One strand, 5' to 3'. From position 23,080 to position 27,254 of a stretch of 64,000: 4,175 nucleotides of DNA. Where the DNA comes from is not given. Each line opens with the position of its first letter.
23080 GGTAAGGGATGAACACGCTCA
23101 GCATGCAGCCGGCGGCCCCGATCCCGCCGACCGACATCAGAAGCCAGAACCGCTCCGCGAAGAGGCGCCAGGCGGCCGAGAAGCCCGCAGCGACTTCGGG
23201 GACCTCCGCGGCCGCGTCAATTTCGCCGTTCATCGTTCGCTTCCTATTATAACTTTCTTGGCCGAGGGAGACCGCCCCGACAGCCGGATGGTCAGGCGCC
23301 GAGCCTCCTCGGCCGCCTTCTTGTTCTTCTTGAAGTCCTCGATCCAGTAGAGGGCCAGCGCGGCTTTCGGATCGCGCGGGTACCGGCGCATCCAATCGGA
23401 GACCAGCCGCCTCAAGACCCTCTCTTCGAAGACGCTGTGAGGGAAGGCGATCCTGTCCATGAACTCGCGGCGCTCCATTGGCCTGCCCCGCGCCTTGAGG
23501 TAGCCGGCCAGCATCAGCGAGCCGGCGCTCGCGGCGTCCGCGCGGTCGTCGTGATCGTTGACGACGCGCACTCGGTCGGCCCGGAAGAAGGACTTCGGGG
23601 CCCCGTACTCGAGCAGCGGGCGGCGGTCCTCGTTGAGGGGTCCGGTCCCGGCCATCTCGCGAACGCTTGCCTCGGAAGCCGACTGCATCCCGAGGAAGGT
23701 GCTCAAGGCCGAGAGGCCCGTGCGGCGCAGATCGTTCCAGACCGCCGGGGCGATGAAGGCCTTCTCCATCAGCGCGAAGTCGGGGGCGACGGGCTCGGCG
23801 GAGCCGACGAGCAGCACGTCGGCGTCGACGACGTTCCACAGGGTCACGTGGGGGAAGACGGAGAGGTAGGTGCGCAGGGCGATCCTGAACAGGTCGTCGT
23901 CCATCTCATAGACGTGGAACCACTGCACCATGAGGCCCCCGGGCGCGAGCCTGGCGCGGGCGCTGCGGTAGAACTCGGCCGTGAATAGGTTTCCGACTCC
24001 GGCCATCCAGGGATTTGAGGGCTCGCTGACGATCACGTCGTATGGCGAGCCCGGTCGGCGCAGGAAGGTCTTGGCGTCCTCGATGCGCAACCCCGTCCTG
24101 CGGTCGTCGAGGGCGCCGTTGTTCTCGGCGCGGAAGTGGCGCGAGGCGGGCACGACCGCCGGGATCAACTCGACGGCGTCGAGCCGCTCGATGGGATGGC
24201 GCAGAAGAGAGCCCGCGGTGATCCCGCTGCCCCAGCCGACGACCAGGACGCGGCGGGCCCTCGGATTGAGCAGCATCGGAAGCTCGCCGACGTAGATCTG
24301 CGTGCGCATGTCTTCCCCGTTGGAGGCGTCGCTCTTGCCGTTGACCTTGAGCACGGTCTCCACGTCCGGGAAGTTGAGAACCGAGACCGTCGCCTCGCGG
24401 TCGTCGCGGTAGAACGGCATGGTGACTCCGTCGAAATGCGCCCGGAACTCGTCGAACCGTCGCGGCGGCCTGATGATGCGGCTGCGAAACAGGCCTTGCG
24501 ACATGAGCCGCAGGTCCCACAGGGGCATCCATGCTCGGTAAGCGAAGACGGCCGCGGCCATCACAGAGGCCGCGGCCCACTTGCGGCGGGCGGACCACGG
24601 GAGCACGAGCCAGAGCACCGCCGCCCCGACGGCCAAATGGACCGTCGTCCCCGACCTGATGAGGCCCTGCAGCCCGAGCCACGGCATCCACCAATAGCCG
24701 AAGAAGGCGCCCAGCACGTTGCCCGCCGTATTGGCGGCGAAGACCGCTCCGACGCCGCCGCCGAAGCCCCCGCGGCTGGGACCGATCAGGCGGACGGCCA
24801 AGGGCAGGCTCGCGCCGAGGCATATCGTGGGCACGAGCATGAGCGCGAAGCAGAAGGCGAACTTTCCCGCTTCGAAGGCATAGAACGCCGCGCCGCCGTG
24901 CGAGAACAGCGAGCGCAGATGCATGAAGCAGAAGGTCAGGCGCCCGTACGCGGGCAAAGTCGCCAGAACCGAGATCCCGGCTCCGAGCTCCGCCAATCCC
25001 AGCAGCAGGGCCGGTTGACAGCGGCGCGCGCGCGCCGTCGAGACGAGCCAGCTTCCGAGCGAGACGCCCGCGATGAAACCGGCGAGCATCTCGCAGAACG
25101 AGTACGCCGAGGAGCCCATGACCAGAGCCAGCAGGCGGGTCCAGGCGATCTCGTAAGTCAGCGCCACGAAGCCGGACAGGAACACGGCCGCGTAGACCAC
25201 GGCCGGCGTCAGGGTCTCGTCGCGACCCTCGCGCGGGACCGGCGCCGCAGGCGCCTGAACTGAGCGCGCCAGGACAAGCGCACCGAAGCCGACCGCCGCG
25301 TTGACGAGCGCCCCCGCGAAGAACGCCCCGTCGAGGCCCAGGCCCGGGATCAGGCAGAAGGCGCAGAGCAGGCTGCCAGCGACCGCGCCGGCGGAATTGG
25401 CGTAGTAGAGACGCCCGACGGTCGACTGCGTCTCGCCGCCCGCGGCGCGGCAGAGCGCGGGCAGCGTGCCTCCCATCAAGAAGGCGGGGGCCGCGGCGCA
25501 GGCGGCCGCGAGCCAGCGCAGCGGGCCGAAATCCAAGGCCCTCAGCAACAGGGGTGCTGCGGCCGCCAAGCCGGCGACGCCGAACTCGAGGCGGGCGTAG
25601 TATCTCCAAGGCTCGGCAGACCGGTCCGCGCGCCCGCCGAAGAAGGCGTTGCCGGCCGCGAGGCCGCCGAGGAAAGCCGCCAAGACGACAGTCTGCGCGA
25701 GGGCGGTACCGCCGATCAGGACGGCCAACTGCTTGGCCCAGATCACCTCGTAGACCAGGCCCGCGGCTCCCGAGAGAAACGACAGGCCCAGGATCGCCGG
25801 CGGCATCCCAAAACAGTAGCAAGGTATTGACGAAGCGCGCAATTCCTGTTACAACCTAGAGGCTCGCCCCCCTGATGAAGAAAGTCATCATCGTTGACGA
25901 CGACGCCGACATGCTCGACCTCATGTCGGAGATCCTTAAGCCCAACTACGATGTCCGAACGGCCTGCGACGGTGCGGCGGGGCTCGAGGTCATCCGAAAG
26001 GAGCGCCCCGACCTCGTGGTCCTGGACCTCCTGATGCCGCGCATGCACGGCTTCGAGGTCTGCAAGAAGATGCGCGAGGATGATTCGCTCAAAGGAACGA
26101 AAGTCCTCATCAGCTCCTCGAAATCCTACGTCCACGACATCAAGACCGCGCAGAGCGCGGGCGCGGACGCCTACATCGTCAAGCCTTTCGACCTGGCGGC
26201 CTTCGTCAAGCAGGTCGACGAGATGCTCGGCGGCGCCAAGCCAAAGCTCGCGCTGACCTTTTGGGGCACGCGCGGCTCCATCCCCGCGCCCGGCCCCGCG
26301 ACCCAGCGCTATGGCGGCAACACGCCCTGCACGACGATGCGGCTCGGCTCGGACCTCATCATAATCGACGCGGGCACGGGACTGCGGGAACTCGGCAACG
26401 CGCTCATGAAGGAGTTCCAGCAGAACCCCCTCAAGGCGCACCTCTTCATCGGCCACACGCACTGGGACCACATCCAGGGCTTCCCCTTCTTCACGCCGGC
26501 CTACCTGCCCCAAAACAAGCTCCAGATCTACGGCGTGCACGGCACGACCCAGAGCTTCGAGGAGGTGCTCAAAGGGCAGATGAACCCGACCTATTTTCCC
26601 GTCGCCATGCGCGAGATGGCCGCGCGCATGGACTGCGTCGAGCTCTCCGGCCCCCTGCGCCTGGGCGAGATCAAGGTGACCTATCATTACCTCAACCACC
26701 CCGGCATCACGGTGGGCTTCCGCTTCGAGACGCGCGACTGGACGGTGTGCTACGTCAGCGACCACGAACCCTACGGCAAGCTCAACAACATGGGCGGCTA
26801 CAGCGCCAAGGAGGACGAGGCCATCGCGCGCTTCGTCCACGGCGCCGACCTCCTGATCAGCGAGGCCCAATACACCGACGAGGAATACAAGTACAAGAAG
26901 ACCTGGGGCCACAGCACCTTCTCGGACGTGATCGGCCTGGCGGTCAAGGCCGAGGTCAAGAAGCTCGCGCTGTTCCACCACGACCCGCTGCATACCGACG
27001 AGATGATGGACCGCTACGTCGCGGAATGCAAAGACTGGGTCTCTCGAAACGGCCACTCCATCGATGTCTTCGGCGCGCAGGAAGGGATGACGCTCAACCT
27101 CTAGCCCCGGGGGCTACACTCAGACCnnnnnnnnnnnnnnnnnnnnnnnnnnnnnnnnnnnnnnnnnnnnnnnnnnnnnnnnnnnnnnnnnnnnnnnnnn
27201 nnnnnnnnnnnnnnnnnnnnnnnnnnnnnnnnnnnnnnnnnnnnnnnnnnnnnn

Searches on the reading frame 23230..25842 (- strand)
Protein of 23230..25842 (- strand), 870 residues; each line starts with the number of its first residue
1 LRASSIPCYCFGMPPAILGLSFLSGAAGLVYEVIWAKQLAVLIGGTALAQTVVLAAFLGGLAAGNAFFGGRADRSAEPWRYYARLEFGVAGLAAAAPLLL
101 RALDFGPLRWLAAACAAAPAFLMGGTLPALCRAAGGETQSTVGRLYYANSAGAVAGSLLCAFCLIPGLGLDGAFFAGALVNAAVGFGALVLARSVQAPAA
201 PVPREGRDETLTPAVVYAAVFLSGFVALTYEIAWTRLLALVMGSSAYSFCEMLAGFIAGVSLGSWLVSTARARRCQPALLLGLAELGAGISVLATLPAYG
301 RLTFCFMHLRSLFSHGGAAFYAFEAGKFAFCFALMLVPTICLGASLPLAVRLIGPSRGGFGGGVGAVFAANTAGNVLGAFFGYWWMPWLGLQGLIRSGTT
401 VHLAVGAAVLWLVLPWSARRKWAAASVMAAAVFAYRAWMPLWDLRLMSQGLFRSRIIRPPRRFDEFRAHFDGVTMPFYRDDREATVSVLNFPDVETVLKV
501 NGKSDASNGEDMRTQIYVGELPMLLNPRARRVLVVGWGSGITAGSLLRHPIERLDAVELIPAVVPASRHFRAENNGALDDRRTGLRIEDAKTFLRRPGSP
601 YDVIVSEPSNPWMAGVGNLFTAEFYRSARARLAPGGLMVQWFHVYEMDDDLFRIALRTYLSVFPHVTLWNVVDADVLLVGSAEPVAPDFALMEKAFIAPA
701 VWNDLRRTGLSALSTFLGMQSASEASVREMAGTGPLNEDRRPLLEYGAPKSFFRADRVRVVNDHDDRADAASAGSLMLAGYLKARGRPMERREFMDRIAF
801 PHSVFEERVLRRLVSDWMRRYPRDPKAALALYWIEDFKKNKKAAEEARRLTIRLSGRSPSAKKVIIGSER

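Call 15: search_protein_families(library=pfam, proteins=[window:23230-25842:-], max_evalue=0.001)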
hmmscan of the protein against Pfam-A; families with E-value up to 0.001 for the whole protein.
window:23230-25842:- (870 aa): 1 family
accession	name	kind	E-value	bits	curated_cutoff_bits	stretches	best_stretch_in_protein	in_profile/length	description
PF01564.23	Spermine_synth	-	1.9e-16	60.6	22.9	1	517-666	7-156/186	Spermine/spermidine synthase domain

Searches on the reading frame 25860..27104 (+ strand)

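Call 15: search_protein_families(library=pfam, proteins=[window:25860-27104:+], max_evalue=0.001)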
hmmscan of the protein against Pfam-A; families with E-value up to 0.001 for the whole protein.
window:25860-27104:+ (414 aa): 2 families
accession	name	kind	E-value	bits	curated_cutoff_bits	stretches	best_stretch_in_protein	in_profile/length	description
PF00072.30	Response_reg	-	6.2e-26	91.2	30.2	1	9-119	1-110/111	Response regulator receiver domain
PF12706.13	Lactamase_B_2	-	1.8e-13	51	27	1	167-374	3-200/200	Beta-lactamase superfamily domain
